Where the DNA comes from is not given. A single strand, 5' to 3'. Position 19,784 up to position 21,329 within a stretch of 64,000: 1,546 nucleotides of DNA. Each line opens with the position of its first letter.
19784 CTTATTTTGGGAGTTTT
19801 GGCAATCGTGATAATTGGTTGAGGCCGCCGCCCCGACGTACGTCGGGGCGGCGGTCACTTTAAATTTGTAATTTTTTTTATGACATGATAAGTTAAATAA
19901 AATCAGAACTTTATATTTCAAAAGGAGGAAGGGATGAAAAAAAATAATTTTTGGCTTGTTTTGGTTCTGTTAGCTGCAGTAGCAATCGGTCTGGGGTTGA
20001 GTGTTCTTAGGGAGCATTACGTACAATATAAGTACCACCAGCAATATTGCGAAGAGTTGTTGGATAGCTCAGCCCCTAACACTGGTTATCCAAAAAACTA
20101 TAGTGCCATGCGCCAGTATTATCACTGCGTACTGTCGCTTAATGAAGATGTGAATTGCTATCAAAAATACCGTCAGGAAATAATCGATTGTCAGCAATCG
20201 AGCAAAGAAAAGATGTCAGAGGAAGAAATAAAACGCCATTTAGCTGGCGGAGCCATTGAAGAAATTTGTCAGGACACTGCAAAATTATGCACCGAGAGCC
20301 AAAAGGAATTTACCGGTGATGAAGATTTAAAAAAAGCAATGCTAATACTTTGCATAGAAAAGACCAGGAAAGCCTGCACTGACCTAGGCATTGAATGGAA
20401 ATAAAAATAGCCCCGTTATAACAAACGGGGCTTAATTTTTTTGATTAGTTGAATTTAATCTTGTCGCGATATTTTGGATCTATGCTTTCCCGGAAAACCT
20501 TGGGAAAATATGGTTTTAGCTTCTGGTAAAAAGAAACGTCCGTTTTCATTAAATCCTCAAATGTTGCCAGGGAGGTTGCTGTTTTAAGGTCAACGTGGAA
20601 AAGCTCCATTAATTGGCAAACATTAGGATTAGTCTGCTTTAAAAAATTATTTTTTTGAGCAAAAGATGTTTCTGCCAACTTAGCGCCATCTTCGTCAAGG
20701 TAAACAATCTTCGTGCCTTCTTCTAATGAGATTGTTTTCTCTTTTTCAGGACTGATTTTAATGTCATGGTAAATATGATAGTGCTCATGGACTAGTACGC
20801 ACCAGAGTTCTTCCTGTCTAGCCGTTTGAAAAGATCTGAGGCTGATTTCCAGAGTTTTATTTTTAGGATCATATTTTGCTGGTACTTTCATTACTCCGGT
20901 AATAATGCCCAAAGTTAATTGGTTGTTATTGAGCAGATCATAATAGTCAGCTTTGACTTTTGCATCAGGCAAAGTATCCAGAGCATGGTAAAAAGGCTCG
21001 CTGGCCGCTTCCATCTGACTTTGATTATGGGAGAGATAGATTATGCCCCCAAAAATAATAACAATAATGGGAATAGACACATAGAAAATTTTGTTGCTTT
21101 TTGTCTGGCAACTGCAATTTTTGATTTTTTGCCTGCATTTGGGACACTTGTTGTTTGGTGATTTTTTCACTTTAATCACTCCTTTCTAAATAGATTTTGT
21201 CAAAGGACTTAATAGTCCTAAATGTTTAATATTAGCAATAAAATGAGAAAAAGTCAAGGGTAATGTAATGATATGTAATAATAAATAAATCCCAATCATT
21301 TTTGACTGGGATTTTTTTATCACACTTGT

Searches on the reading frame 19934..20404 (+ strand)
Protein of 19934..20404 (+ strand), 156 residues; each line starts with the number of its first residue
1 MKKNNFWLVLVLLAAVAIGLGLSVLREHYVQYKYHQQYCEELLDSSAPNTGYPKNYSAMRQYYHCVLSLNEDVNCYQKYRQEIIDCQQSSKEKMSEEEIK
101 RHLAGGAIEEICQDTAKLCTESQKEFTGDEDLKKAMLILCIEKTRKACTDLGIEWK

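Call 5: search_protein_families(library=pfam, max_evalue=0.01, proteins=[window:19934-20404:+])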
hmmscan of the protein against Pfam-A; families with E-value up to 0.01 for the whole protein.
window:19934-20404:+ (156 aa): 0 families

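Call 13: find_encoding_contigs(protein=window:19934-20404:+, flank=10000, max_places=10)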
Protein window:19934-20404:+ (156 aa): 1 contig read that carries it; 1 place shown.
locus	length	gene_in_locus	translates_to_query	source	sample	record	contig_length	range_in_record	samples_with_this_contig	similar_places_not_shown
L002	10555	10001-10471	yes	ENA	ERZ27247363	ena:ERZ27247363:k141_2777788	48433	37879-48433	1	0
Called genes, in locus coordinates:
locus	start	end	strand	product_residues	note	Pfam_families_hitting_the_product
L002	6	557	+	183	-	-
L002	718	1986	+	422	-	PF00579:tRNA-synt_1b, PF22421:SYY_C-terminal (weak), PF01479:S4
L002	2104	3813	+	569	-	PF03485:Arg_tRNA_synt_N, PF00750:tRNA-synt_1d, PF05746:DALR_1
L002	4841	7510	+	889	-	PF01551:Peptidase_M23, PF25275:Golvesin_C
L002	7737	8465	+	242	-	-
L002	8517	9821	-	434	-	PF00275:EPSP_synthase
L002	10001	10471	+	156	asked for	-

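Call 18: find_homologous_proteins(query=window:19934-20404:+, max_evalue=0.001)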
Query window:19934-20404:+ (156 aa): 4 proteins with E <= 0.001 among 175 candidates.
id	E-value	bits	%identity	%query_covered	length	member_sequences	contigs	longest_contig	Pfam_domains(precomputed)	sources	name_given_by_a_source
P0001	3.7e-100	350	100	100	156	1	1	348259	-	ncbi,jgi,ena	ncbi:MAG: hypothetical protein WC460_00225 [Patescibacteria group bacterium]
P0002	8.4e-62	226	68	99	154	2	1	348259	-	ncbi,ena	ncbi:MAG: hypothetical protein WC460_00265 [Patescibacteria group bacterium]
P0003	2.6e-58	214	65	95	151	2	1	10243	-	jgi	-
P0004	1.5e-47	179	58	94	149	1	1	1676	-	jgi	-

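Call 19: find_encoding_contigs(protein=P0003, flank=10000, max_places=10)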
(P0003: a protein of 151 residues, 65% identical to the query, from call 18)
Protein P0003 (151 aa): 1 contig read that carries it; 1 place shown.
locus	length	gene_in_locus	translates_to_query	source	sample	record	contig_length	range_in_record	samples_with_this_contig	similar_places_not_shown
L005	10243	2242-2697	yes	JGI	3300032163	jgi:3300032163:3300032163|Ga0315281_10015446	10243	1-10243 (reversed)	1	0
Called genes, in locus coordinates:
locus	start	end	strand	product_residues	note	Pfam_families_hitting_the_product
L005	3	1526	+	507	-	?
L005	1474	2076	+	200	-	PF02223:Thymidylate_kin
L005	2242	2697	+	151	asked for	-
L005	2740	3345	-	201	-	-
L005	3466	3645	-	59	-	-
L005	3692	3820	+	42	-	-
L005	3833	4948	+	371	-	PF00152:tRNA-synt_2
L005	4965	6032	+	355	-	PF13353:Fer4_12 (weak), PF04055:Radical_SAM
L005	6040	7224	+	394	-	PF01411:tRNA-synt_2c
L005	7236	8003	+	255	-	PF03575:Peptidase_S51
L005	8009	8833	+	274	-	PF01209:Ubie_methyltran, PF08241:Methyltransf_11, PF08242:Methyltransf_12, PF13649:Methyltransf_25, PF13847:Methyltransf_31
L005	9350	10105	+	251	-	PF01113:DapB_N, PF05173:DapB_C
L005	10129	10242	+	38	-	?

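Call 20: find_encoding_contigs(protein=P0004, flank=10000, max_places=10)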
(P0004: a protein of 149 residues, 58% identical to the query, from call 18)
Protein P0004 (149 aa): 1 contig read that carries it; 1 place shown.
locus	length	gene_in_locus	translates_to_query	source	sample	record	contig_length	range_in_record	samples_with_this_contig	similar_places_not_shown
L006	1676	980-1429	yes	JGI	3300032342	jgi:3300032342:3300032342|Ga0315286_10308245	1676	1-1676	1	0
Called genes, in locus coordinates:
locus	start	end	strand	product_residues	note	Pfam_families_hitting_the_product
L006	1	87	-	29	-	?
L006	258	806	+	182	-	-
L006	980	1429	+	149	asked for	-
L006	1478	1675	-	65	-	?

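Call 48: search_protein_families(library=ncbifam, max_evalue=0.1, proteins=[window:19934-20404:+])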
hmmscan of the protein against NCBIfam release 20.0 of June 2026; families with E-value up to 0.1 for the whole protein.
window:19934-20404:+ (156 aa): 2 families
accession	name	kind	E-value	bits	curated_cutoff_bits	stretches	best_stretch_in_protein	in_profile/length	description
NF011868.0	PRK15340.1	equivalog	0.017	14.9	259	1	2-100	108-197/216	AraC family transcriptional regulator InvF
NF053845.1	CoaP_CTERM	equivalog_domain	0.059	13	35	1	7-27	12-32/35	choice-of-anchor protein CoaP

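Call 78: list_cluster_members(proteins=[P0001, P0002, P0011, P0019, P0006])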
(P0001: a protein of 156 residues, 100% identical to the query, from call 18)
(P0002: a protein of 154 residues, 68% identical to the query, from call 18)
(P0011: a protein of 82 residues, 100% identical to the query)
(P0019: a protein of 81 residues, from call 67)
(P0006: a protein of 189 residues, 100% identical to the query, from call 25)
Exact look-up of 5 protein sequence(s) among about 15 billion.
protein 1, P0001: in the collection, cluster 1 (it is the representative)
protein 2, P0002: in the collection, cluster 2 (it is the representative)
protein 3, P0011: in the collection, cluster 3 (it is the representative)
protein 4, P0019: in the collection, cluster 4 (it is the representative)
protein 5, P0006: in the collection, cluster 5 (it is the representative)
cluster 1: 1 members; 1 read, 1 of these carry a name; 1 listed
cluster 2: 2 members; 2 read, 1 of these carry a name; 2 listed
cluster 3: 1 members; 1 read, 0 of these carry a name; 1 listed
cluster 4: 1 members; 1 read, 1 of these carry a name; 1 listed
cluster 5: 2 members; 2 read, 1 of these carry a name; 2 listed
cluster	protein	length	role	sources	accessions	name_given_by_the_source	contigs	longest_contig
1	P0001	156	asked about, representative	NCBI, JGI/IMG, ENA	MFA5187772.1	MAG: hypothetical protein WC460_00225 [Patescibacteria group bacterium]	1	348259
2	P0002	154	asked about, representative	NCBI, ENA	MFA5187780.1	MAG: hypothetical protein WC460_00265 [Patescibacteria group bacterium]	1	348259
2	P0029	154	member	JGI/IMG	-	-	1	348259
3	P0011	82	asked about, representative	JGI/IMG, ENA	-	-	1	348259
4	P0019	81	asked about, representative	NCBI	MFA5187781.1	MAG: hypothetical protein WC460_00270 [Patescibacteria group bacterium]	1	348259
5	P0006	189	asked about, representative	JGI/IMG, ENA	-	-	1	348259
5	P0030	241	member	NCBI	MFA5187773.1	MAG: hypothetical protein WC460_00230 [Patescibacteria group bacterium]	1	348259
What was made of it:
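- The 348,259-bp public contig carries both CysA genes (calls 18, 78).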

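Call 79: predict_structure(alignment_id=A2)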
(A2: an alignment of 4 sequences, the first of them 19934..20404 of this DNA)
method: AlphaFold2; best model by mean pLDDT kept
length: 156 residues; sequences in the alignment: 4
mean_pLDDT: 75.2   pTM: 0.64
mean pLDDT of the five models: 75.2, 69.6, 69.2, 65.9, 65.0
residues with pLDDT >= 90: 0; 70-90: 117; 50-70: 29; < 50: 10
segments of 3 or more residues with pLDDT < 50: 46-55
pLDDT, mean of each block of 10 residues (from residue 1): 68 86 82 77 56 53 75 81 84 84 73 76 66 82 85 76
secondary structure, 60 per line:
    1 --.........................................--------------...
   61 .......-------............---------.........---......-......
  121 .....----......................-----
elements in order: H3-43 H58-67 H75-86 H96-104 H108-113 H115-125 H130-151

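Call 81: fold_search(model_id=the predicted structure, library=pdb)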
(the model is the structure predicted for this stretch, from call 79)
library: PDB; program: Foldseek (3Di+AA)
matches with E <= 10: 117; with E <= 0.001: 0
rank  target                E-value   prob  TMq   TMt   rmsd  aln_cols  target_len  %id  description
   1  8wag_A                1.7e+00  0.23  0.31  0.23  10.4       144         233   12  Crystal structure of the C-terminal fragment (residues 716-982) of Arabidopsis thaliana CHUP1 (released 2024-01-17)
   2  9crw_A                1.7e+00  0.10  0.20  0.15  22.8       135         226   13  Crystal structure of the Candida albicans kinesin-8 proximal tail domain (released 2024-09-04)
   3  8h9d_A                1.7e+00  0.05  0.16  0.04  20.9       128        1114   16  Crystal structure of Cas12a protein (released 2023-02-08)
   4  3rqe_A                2.4e+00  0.06  0.17  0.15  17.1       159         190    8  Cerebral cavernous malformation 3 (CCM3) in complex with paxillin LD1 (released 2011-06-01)
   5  5lm5_B                2.5e+00  0.11  0.20  0.11  13.7       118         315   14  Structure of C-terminal domain from S. cerevisiae Pat1 decapping activator bound to Dcp2 HLM2 peptide (region 435-451) (released 2017-08-16)
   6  1ez3_B                2.6e+00  0.11  0.21  0.26  17.5       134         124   11  CRYSTAL STRUCTURE OF THE NEURONAL T-SNARE SYNTAXIN-1A (released 2000-06-07)
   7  3l8i_A                2.6e+00  0.06  0.18  0.15  17.9       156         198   10  Crystal structure of CCM3, a cerebral cavernous malformation protein critical for vascular integrity (released 2010-05-19)
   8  7zxk_A                3.1e+00  0.11  0.24  0.24  16.4       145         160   10  Human IL-27 in complex with neutralizing SRF388 FAb fragment (released 2022-11-02)
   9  9crw_H                3.1e+00  0.08  0.21  0.16  28.3       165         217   11  Crystal structure of the Candida albicans kinesin-8 proximal tail domain (released 2024-09-04)
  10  8tl9_D                3.3e+00  0.09  0.24  0.03  14.7       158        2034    7  Human Type 3 IP3 Receptor - Resting State (+IP3/ATP) (released 2023-11-08)
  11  9crw_B                3.3e+00  0.07  0.19  0.15  21.2       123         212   13  Crystal structure of the Candida albicans kinesin-8 proximal tail domain (released 2024-09-04)
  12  5lmg_B                3.3e+00  0.05  0.19  0.11  18.4       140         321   18  Structure of C-terminal domain from S. cerevisiae Pat1 decapping activator bound to Dcp2 HLM10 peptide (region 954-970 (released 2017-08-16)
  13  9crw_D                3.4e+00  0.07  0.21  0.16  30.7       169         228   11  Crystal structure of the Candida albicans kinesin-8 proximal tail domain (released 2024-09-04)
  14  6zbf_D                3.6e+00  0.06  0.21  0.17  26.5       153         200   11  Merozoite surface protein 1 (MSP-1) from Plasmodium falciparum, alternative conformation 3 (released 2021-05-19)
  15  7zxk_C                3.8e+00  0.09  0.25  0.24  16.6       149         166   11  Human IL-27 in complex with neutralizing SRF388 FAb fragment (released 2022-11-02)
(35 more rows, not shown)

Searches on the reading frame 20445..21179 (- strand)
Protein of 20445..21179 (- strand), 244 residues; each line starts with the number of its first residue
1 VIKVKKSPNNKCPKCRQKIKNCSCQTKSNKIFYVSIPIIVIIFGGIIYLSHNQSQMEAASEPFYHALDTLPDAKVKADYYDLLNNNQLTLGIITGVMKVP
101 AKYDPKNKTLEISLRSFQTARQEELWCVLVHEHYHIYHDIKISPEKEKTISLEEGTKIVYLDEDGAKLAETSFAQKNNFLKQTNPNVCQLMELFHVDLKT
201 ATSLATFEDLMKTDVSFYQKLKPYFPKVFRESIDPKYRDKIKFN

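Call 5: search_protein_families(library=pfam, max_evalue=0.01, proteins=[window:20445-21179:-])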
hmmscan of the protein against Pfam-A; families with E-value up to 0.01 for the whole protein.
window:20445-21179:- (244 aa): 0 families

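Call 9: find_encoding_contigs(protein=window:20445-21179:-, flank=10000, max_places=10)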
Protein window:20445-21179:- (244 aa): no gene with exactly this product is on record in the collection.

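Call 25: find_homologous_proteins(query=window:20445-21179:-, max_evalue=0.001)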
Query window:20445-21179:- (244 aa): 6 proteins with E <= 0.001 among 411 candidates.
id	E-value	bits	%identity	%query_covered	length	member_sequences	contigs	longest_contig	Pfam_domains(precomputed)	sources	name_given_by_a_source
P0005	7.9e-138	476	87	99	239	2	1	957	-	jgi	-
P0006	3.6e-121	421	100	77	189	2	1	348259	-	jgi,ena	-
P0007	1.1e-89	318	73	82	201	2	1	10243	-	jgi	-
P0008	4.0e-73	264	52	97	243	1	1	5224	-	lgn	-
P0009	9.9e-63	230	44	99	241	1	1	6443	-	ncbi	-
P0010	8.0e-49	185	57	63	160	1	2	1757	-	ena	-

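Call 26: find_encoding_contigs(protein=P0008, flank=10000, max_places=6)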
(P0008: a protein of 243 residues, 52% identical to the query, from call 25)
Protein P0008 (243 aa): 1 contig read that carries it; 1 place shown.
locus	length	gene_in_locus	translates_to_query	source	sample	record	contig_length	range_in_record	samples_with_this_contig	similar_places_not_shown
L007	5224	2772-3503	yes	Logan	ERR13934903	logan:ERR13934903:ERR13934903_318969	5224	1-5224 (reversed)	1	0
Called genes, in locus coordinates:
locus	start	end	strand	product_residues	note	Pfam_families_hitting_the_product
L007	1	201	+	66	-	?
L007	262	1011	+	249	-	PF03575:Peptidase_S51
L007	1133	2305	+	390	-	PF07690:MFS_1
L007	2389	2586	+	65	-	-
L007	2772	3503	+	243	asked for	-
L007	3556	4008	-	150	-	-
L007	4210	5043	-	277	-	PF03437:BtpA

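Call 27: find_encoding_contigs(protein=P0009, flank=10000, max_places=6)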
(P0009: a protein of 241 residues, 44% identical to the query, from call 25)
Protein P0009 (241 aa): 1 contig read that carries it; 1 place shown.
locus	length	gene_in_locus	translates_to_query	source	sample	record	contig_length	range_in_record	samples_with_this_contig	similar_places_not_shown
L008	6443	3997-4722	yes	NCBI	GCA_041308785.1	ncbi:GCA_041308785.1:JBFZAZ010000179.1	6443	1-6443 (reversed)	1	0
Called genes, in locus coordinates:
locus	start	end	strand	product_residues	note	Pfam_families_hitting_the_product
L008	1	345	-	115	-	?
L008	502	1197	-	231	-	-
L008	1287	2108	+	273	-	PF10026:DUF2268 (weak)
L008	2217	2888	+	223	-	-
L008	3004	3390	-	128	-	PF00072:Response_reg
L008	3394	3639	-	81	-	PF02518:HATPase_c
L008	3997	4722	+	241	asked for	-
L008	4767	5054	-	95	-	-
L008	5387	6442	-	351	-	?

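Call 31: find_related_loci(query=A1, collection=genome_contigs, flank=10000)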
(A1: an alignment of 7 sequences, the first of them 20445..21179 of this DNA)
Query A1 (244 aa) in genome_contigs; peptide patterns used: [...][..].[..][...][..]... (x = any residue, [..] = any of these).
7 stretches matched a pattern, but none encodes a relative of the query by tblastn (E <= 1e-3).
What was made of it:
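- Tried and rejected: Searching genome_contigs with the HExxH-A alignment found nothing (call 31).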

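Call 32: find_related_loci(query=A1, collection=metagenome_contigs, flank=10000)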
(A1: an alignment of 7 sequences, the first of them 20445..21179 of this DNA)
Query A1 (244 aa) in metagenome_contigs; peptide patterns used: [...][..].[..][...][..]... (x = any residue, [..] = any of these).
11 stretches matched a pattern; 3 encode a relative of the query (tblastn E <= 1e-3); 3 distinct loci.
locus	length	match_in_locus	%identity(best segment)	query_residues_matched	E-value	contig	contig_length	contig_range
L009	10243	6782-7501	70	3-244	2e-112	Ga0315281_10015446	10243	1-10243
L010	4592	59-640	72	50-243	1e-90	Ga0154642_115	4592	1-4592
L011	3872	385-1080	45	11-243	3e-63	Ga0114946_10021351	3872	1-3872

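Call 48: search_protein_families(library=ncbifam, max_evalue=0.1, proteins=[window:20445-21179:-])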
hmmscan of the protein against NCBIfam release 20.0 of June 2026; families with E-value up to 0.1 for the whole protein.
window:20445-21179:- (244 aa): 1 family
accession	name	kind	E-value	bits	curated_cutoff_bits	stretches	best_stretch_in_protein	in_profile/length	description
NF003339.0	PRK04351.1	equivalog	0.093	12.4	113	1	102-146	38-84/149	SprT family protein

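Call 52: predict_structure(alignment_id=A1)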
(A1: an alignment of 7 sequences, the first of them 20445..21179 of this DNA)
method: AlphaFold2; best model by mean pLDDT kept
length: 244 residues; sequences in the alignment: 7
mean_pLDDT: 84.4   pTM: 0.74
mean pLDDT of the five models: 84.4, 82.6, 73.6, 71.5, 69.9
residues with pLDDT >= 90: 143; 70-90: 54; 50-70: 30; < 50: 17
segments of 3 or more residues with pLDDT < 50: 1-8, 25-32
pLDDT, mean of each block of 10 residues (from residue 1): 41 68 52 62 68 76 96 97 93 86 92 93 97 89 81 92 96 98 96 95 95 86 93 87 65
secondary structure, 60 per line:
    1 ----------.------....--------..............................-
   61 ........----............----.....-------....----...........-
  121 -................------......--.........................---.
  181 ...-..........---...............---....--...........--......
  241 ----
elements in order: H30-59 H61-68 H73-84 E89-93 E101-104 E109-113 H114-119 H122-137 H144-149 H152-176 H180-183 H185-194 H198-212 H216-219 H222-232 H235-240

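Call 55: fold_search(model_id=the predicted structure, library=pdb)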
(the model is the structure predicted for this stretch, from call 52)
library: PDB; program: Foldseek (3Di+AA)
matches with E <= 10: 121; with E <= 0.001: 0
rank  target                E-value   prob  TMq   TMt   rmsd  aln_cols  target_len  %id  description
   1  4qhi_A                2.8e-02  1.00  0.26  0.52   8.2       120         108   13  Crystal structure of Methanocaldococcus jannaschii selecase mutant R36W (released 2014-07-16)
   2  4qhi_C                3.1e-02  1.00  0.26  0.51   8.5       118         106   14  Crystal structure of Methanocaldococcus jannaschii selecase mutant R36W (released 2014-07-16)
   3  8sln_A                4.0e-02  0.84  0.23  0.23  12.0       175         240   17  Crystal structure of Deinococcus geothermalis PprI complexed with ssDNA (released 2024-03-13)
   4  4jix_B                4.4e-02  1.00  0.22  0.46   9.5        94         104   19  Crystal structure of the metallopeptidase zymogen of Methanocaldococcus jannaschii jannalysin (released 2013-06-12)
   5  4qhj_A                5.4e-02  1.00  0.25  0.49   7.5        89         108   18  Crystal structure of Methanocaldococcus jannaschii selecase mutant I100F+H107F (released 2014-07-16)
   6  4qhi_D                6.5e-02  0.98  0.22  0.43  10.6       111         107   16  Crystal structure of Methanocaldococcus jannaschii selecase mutant R36W (released 2014-07-16)
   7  4qhg                  6.8e-02  0.98  0.24  0.47   7.8       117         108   13  Crystal structure of Methanocaldococcus jannaschii dimeric selecase (released 2014-07-16)
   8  4qhi_B                7.2e-02  0.99  0.22  0.42   8.7        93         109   18  Crystal structure of Methanocaldococcus jannaschii selecase mutant R36W (released 2014-07-16)
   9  3dti                  8.3e-02  0.82  0.24  0.24  10.8       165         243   19  Crystal structure of the IRRE protein, a central regulator of DNA damage repair in deinococcaceae (released 2009-02-10)
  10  4qhf                  1.1e-01  0.99  0.21  0.42   7.0        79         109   22  Crystal structure of Methanocaldococcus jannaschii monomeric selecase (released 2014-07-16)
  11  8exs_A                1.5e-01  0.44  0.21  0.11  18.6       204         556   13  Cryo-EM structure of S. aureus BlaR1 F284A mutant (released 2023-01-11)
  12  4jix_A                1.6e-01  0.97  0.21  0.42   9.3        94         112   19  Crystal structure of the metallopeptidase zymogen of Methanocaldococcus jannaschii jannalysin (released 2013-06-12)
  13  3dte                  1.9e-01  0.66  0.24  0.24  10.8       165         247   19  Crystal structure of the IRRE protein, a central regulator of DNA damage repair in deinococcaceae (released 2009-02-10)
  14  6cyy_A                2.7e-01  0.75  0.27  0.21  11.4       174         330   10  Mycobacterium tuberculosis transcriptional regulator (released 2019-04-17)
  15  4jiu                  3.0e-01  0.84  0.22  0.44   9.5       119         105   18  Crystal structure of the metallopeptidase zymogen of Pyrococcus abyssi abylysin (released 2013-06-12)
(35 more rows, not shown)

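Call 60: find_related_loci(query=A1, collection=viral_contigs, flank=5000)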
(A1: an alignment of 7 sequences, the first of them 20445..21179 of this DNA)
Query A1 (244 aa) in viral_contigs; peptide patterns used: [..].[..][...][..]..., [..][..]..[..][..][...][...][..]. (x = any residue, [..] = any of these).
38 stretches matched a pattern, but none encodes a relative of the query by tblastn (E <= 1e-3).
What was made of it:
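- Tried and rejected: The viral_contigs collection has no relative (call 60), so nothing links the module to phages.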

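Call 67: search_protein_representatives(alignment_id=A1)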
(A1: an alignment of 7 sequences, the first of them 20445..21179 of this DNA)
Query: 7 sequences, 239 profile positions. Proteins with E-value up to 0.001 (for the whole library): 20; up to 1e-10: 13; up to 1e-30: 5. The best 20 are listed.
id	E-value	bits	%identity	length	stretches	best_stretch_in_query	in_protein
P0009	2.9e-111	387.1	-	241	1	1-238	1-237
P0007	1.2e-100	352.4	-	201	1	39-239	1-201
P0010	2.5e-75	269.5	-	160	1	83-239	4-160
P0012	2.6e-37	145.0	-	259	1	1-229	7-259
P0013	6.1e-34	134.0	-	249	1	1-236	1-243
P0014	6.3e-29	117.6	-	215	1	44-238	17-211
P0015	7.9e-20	87.8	-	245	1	39-228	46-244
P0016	3.1e-18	82.6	-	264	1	48-229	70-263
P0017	8.5e-18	81.1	-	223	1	47-234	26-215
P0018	1.4e-17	80.4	-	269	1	48-228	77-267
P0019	3.5e-17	79.1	-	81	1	193-239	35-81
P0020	1.2e-16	77.4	-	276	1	51-228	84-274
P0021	6.9e-16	74.9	-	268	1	5-229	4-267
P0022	2.0e-10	57.0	-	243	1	48-229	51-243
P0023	2.9e-09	53.2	-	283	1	2-231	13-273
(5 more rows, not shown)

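Call 70: find_encoding_contigs(protein=P0012, flank=10000, max_places=6)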
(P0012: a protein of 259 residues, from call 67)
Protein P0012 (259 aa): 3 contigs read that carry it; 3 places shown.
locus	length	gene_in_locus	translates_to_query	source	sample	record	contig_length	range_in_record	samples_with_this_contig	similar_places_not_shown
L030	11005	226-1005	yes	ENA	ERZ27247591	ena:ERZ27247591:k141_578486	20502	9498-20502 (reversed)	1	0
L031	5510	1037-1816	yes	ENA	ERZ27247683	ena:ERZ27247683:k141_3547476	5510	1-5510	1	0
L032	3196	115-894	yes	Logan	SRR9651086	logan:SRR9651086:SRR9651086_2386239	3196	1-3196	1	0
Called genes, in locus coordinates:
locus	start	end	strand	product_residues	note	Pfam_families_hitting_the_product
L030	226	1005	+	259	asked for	-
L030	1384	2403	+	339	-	PF04055:Radical_SAM, PF13353:Fer4_12 (weak)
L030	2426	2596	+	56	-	-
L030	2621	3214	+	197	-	-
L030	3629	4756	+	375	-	PF00278:Orn_DAP_Arg_deC, PF02784:Orn_Arg_deC_N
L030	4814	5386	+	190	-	PF00583:Acetyltransf_1 (weak)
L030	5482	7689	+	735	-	PF16927:HisKA_7TM, PF13492:GAF_3 (faint), PF00512:HisKA, PF02518:HATPase_c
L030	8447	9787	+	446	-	PF02844:GARS_N, PF01071:GARS_A, PF02843:GARS_C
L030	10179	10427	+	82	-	-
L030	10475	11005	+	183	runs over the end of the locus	PF01209:Ubie_methyltran, PF13847:Methyltransf_31, PF08241:Methyltransf_11, PF13649:Methyltransf_25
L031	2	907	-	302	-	?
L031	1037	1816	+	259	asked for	-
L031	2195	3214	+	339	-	PF04055:Radical_SAM, PF13353:Fer4_12 (weak)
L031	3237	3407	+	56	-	-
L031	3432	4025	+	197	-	-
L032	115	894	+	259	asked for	-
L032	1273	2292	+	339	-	PF04055:Radical_SAM, PF13353:Fer4_12 (weak)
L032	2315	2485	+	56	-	-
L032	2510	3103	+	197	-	-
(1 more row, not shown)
